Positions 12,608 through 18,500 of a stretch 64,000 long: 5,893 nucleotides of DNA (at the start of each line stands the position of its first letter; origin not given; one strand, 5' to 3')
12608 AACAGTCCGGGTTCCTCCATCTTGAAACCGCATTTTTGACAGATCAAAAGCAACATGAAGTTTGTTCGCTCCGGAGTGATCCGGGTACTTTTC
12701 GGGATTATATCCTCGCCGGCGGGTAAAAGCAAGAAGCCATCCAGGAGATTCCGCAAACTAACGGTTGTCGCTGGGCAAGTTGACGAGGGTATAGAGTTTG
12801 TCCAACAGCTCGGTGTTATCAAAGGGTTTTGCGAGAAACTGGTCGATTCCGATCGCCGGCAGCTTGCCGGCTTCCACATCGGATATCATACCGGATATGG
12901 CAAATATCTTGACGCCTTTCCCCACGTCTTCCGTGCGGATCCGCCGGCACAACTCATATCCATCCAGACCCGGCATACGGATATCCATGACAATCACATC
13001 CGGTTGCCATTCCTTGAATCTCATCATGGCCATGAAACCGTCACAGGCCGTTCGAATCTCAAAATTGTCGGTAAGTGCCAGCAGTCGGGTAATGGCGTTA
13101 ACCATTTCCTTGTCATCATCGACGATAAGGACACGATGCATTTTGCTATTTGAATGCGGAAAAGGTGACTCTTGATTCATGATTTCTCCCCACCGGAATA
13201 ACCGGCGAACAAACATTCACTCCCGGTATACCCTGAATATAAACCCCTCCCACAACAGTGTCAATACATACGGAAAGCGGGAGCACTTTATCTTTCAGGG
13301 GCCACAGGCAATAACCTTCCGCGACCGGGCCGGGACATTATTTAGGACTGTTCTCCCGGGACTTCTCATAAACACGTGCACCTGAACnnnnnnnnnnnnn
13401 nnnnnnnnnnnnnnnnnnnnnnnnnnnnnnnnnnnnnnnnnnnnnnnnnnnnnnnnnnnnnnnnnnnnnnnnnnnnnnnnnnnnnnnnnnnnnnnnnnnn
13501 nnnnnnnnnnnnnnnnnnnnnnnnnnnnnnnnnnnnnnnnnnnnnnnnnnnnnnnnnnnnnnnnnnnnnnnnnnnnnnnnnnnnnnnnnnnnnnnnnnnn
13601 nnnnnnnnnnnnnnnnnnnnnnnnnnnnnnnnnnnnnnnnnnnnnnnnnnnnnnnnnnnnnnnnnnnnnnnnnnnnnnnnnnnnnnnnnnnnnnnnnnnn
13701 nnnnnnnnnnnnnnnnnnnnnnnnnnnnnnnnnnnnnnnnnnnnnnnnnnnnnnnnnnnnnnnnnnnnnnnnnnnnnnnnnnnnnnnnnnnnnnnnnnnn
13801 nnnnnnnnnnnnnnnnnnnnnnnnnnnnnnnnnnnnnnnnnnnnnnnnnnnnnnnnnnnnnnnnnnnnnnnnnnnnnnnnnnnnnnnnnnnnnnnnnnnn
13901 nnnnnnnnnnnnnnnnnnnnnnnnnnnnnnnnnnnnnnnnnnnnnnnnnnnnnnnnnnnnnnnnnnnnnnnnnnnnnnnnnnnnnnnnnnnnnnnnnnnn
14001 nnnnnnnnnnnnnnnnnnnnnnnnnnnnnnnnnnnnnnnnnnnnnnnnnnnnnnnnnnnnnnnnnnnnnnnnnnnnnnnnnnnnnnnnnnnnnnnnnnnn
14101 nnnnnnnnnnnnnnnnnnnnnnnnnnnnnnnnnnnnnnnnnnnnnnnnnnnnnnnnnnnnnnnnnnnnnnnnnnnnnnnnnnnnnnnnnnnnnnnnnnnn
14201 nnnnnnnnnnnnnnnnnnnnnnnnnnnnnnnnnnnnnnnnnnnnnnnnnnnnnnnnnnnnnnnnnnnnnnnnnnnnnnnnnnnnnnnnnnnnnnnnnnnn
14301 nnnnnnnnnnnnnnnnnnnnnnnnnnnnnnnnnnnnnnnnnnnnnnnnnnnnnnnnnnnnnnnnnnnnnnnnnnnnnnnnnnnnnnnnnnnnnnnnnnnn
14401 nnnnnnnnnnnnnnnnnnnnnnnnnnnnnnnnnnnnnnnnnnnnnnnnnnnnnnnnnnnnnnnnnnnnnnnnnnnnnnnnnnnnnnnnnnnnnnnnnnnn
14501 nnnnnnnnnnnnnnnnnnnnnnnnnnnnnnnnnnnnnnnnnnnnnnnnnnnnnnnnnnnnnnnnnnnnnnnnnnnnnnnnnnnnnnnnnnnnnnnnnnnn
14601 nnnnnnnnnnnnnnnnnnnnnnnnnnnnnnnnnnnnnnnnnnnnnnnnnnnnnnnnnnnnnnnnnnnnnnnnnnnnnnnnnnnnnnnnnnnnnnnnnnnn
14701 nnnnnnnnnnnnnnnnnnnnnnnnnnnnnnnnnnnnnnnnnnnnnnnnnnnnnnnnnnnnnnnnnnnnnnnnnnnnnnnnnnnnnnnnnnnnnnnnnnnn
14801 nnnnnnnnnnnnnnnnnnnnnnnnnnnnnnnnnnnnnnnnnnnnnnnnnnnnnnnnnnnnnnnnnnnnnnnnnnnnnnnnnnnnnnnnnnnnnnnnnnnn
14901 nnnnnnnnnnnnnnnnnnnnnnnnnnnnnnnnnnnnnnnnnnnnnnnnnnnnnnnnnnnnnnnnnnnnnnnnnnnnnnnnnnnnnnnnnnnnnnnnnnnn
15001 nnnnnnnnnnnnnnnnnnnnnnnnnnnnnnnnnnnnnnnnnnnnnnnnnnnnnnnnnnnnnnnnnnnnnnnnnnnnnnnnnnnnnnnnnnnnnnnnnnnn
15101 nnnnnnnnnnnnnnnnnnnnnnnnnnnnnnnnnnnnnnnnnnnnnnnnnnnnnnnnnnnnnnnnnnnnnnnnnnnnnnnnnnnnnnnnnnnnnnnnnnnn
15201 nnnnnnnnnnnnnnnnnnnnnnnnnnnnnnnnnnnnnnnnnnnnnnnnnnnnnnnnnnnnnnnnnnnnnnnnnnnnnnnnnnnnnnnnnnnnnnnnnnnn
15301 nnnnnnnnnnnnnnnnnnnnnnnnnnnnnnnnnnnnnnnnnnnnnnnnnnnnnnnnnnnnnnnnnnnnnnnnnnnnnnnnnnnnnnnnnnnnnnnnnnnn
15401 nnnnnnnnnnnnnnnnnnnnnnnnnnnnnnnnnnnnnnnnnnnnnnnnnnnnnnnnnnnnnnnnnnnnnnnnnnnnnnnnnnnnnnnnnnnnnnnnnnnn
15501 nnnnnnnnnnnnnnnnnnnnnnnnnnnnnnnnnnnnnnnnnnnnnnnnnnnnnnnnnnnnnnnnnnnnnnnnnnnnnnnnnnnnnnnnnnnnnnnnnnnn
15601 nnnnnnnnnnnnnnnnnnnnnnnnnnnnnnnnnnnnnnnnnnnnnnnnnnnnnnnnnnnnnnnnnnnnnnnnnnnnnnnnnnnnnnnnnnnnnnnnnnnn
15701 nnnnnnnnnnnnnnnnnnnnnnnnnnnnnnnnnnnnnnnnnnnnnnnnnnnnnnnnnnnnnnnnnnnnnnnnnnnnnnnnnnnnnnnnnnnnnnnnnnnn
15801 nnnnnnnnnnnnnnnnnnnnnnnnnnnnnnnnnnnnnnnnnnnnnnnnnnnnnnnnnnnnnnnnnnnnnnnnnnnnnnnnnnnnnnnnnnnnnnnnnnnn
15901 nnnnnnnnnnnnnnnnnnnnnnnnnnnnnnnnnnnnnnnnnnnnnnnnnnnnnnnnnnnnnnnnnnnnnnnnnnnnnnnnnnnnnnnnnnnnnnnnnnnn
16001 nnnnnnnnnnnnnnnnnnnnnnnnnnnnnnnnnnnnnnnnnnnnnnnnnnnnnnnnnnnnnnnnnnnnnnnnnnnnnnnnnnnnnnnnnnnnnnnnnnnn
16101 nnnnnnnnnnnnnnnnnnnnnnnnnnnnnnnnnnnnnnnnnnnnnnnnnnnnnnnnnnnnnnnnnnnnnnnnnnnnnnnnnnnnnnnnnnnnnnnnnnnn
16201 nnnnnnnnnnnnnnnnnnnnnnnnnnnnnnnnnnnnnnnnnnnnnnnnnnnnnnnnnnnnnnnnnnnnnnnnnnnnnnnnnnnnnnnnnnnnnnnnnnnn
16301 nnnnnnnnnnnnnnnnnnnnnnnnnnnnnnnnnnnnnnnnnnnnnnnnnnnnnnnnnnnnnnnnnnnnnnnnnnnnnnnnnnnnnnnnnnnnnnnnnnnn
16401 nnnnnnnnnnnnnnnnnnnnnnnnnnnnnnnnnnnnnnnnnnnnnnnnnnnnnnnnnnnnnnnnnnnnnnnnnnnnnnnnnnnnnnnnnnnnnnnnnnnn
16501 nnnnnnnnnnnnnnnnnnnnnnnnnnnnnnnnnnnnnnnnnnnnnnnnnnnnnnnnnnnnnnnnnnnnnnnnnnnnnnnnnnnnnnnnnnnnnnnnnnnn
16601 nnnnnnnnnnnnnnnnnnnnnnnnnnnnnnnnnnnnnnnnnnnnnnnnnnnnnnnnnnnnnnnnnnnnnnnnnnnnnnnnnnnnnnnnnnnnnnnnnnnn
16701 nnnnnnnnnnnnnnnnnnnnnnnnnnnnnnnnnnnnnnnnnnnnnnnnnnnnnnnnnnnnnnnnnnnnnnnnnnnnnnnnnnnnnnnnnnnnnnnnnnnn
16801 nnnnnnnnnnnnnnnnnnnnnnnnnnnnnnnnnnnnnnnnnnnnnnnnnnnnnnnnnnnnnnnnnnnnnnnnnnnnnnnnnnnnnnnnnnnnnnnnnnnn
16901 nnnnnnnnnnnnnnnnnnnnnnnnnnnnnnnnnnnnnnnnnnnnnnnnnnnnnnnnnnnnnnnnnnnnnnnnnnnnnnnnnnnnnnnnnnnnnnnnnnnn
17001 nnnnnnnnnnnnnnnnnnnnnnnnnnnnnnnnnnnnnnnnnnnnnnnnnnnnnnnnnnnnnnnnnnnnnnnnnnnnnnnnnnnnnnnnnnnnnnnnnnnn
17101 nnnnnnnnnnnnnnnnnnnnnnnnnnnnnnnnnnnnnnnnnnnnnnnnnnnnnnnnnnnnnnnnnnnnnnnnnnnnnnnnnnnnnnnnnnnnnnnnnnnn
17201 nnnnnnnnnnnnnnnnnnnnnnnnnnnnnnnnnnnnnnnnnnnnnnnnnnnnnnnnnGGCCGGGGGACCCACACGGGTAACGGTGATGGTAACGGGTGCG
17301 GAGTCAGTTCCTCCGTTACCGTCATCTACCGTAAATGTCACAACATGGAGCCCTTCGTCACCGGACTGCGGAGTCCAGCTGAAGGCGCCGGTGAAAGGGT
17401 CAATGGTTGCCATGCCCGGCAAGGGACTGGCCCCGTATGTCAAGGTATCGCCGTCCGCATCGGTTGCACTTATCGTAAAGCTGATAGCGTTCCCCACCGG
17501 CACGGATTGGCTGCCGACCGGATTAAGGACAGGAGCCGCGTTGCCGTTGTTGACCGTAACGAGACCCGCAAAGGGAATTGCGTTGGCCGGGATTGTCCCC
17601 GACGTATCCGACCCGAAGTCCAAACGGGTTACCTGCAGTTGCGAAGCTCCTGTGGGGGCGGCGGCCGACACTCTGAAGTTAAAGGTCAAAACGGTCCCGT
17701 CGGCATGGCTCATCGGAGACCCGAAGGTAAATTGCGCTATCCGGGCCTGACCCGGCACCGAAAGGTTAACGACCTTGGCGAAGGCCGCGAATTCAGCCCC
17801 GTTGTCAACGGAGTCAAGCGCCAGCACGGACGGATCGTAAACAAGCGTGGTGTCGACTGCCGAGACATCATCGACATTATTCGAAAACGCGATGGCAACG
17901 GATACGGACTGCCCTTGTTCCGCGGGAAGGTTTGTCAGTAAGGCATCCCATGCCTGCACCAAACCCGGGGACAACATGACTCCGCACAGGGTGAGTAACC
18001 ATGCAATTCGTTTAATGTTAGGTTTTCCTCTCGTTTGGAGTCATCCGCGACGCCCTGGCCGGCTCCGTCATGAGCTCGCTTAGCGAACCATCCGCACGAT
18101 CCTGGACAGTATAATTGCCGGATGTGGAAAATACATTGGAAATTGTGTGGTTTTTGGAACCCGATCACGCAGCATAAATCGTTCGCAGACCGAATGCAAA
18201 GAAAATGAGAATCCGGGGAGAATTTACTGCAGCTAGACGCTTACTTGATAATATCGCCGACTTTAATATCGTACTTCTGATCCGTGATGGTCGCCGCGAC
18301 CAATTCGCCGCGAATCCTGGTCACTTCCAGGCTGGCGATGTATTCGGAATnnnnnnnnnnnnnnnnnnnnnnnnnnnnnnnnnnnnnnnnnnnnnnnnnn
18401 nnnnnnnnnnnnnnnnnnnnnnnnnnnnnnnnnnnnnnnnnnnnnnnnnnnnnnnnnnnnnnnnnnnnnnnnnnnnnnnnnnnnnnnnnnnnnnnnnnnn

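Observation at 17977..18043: Giant protein's signal peptide is encoded in frame upstream of the first ATG, with no canonical start codon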

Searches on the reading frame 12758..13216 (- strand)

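Call 49: search_protein_families(library=pfam, proteins=[window:12758-13216:-], max_evalue=0.001)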
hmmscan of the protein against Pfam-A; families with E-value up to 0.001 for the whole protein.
window:12758-13216:- (152 aa): 1 family
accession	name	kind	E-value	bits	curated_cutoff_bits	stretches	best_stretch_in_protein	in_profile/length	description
PF00072.30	Response_reg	-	1.1e-25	90.3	30.2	1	29-141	1-110/111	Response regulator receiver domain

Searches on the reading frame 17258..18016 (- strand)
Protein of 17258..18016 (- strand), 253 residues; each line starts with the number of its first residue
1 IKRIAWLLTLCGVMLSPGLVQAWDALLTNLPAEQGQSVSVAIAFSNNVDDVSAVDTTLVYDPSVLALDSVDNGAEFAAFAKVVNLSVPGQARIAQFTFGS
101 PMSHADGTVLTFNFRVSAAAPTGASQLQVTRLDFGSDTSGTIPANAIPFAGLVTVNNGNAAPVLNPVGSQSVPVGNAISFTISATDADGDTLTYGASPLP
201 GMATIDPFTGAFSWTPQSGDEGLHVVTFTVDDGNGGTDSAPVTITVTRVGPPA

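Call 7: find_homologous_proteins(query=window:17258-18016:-, max_evalue=0.00001)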
Query window:17258-18016:- (253 aa): 39 proteins with E <= 0.00001 among 2424 candidates.
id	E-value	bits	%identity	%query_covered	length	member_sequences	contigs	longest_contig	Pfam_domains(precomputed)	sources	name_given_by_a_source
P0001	9.5e-66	240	51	38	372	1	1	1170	PF00801.27,PF17963.8,PF17892.8,PF25275.2,PF17803.8,PF05345.19,PF18911.7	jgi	jgi:hypothetical protein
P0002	1.2e-61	227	49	40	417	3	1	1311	PF00801.27,PF17963.8,PF19410.6,PF17892.8,PF25275.2,PF18957.7,PF17803.8,PF05345.19,PF18911.7,PF00630.26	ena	-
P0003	1.1e-52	197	41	37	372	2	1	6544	PF15418.13,PF00801.27,PF18981.7,PF17892.8,PF25275.2,PF17803.8,PF16403.12,PF14059.12,PF18911.7,PF22352.3,PF17963.8,PF05345.19,PF19077.7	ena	-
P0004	6.4e-39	152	52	36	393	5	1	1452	PF17963.8,PF17892.8,PF05345.19,PF18911.7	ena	-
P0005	4.1e-29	120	41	47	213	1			PF17963.8,PF17892.8,PF17803.8,PF05345.19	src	-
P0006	3.3e-28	117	37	63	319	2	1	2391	PF00801.27,PF17963.8,PF17803.8,PF05345.19,PF00041.28,PF18911.7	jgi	-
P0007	5.7e-28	117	48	37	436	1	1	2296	PF17963.8,PF00404.25,PF00963.25,PF05345.19,PF18911.7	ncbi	-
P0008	2.1e-27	115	55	40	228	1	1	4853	PF17963.8,PF17892.8,PF17803.8,PF05345.19,PF18911.7,PF16656.12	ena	-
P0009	9.0e-26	109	39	62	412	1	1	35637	PF00801.27,PF17963.8,PF17892.8,PF17803.8,PF05345.19,PF18911.7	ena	-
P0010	1.2e-25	109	45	38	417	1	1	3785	PF17963.8,PF00404.25,PF00963.25,PF05345.19,PF18911.7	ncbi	-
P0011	9.4e-25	106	45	36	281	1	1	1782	PF17963.8,PF17892.8,PF17803.8,PF05345.19,PF00041.28,PF19077.7,PF18911.7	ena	-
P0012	8.7e-23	100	47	35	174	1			PF17963.8,PF17892.8,PF17803.8,PF05345.19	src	-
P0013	2.9e-22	98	49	39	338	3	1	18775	PF17963.8,PF17892.8,PF05345.19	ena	-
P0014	5.0e-22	97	38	38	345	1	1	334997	PF00801.27,PF26549.1,PF17963.8,PF17892.8,PF17803.8,PF05345.19,PF07676.19,PF18911.7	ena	-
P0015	1.8e-20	92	55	35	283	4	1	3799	PF17963.8,PF00404.25,PF17892.8,PF17803.8,PF05345.19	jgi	jgi:hypothetical protein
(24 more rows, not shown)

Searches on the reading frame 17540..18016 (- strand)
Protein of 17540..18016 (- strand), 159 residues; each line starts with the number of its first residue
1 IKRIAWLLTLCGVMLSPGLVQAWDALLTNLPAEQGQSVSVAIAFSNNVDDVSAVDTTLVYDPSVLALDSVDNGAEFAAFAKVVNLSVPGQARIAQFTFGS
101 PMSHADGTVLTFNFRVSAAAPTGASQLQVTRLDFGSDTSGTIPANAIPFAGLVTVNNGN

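Call 15: find_related_loci(query=A2, collection=metagenome_contigs, flank=4000)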
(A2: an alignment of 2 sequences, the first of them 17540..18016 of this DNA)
Query A2 (159 aa) in metagenome_contigs; peptide patterns used: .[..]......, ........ (x = any residue, [..] = any of these).
156 stretches matched a pattern, but none encodes a relative of the query by tblastn (E <= 1e-3).

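Call 60: search_protein_representatives(protein=window:17540-18016:-)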
Query: 159 residues. Proteins with E-value up to 0.001 (for the whole library): 231; up to 1e-10: 16; up to 1e-30: 2. The best 150 are listed.
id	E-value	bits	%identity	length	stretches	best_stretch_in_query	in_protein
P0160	5.5e-135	461.4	68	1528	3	15-159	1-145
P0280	3.6e-54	199.3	49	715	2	7-157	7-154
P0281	7.0e-25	104.3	30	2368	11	68-156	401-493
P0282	4.7e-15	72.4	33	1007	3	31-142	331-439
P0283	5.4e-15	72.2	32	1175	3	28-121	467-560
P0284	1.1e-14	71.3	34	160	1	2-139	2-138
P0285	7.0e-14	68.6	34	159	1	2-139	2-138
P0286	1.1e-13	68.0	27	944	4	10-155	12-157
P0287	2.4e-13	66.9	26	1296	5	27-140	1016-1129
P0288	3.2e-13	66.4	26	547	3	32-157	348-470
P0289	4.1e-13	66.1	28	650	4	33-155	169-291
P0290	4.6e-13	65.9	37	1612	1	7-155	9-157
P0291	7.1e-13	65.3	31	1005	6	30-129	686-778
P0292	1.8e-12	64.0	31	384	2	28-135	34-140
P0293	9.5e-12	61.7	32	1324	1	1-157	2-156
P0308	1.7e-08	51.1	33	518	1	7-155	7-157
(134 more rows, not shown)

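Call 63: find_encoding_contigs(protein=P0280, flank=3000, max_places=3)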
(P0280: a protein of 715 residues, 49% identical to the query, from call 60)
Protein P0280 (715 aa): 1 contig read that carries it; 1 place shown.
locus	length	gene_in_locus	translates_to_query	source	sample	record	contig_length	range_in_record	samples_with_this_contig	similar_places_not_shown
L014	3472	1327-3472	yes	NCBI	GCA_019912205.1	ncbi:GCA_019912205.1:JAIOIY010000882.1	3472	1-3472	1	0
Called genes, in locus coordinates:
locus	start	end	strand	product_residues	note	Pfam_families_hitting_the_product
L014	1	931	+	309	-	PF00263:Secretin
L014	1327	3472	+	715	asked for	PF00963:Cohesin, PF17963:Big_9, PF05345:He_PIG, PF17963:Big_9, PF00963:Cohesin, PF05345:He_PIG, PF17963:Big_9, PF05345:He_PIG, +3 more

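Call 67: find_encoding_contigs(protein=P0293, flank=2500, max_places=2)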
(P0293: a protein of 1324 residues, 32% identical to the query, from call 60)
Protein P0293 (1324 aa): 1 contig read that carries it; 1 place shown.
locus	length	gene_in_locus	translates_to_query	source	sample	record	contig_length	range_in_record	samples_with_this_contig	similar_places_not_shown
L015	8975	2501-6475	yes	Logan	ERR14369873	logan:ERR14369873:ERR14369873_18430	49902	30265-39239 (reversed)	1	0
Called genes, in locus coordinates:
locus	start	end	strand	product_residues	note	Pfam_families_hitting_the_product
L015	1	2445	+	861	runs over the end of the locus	PF00932:LTD, PF00404:Dockerin_1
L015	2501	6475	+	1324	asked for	PF00963:Cohesin, PF18911:PKD_4 (faint), PF00630:Filamin (faint), PF05345:He_PIG (weak), PF17963:Big_9, PF05345:He_PIG, PF17892:Cadherin_5 (weak), PF17963:Big_9, +2 more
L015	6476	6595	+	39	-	-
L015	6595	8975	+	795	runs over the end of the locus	PF00932:LTD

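Call 68: find_encoding_contigs(protein=P0308, flank=2500, max_places=2)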
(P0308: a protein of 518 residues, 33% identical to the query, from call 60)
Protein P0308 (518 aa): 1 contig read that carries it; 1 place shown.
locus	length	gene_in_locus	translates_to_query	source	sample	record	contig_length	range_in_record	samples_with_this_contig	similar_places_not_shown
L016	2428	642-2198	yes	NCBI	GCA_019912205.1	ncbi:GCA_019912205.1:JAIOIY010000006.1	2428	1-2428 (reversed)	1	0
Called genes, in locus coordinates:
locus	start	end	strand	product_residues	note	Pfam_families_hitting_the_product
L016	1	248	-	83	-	?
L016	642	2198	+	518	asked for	-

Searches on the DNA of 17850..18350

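Call 30: search_rna_families(source=window, start=17850, end=18350, threshold=evalue, max_evalue=1)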
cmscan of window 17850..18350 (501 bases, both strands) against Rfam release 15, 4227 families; matches with E-value up to 1: 0.
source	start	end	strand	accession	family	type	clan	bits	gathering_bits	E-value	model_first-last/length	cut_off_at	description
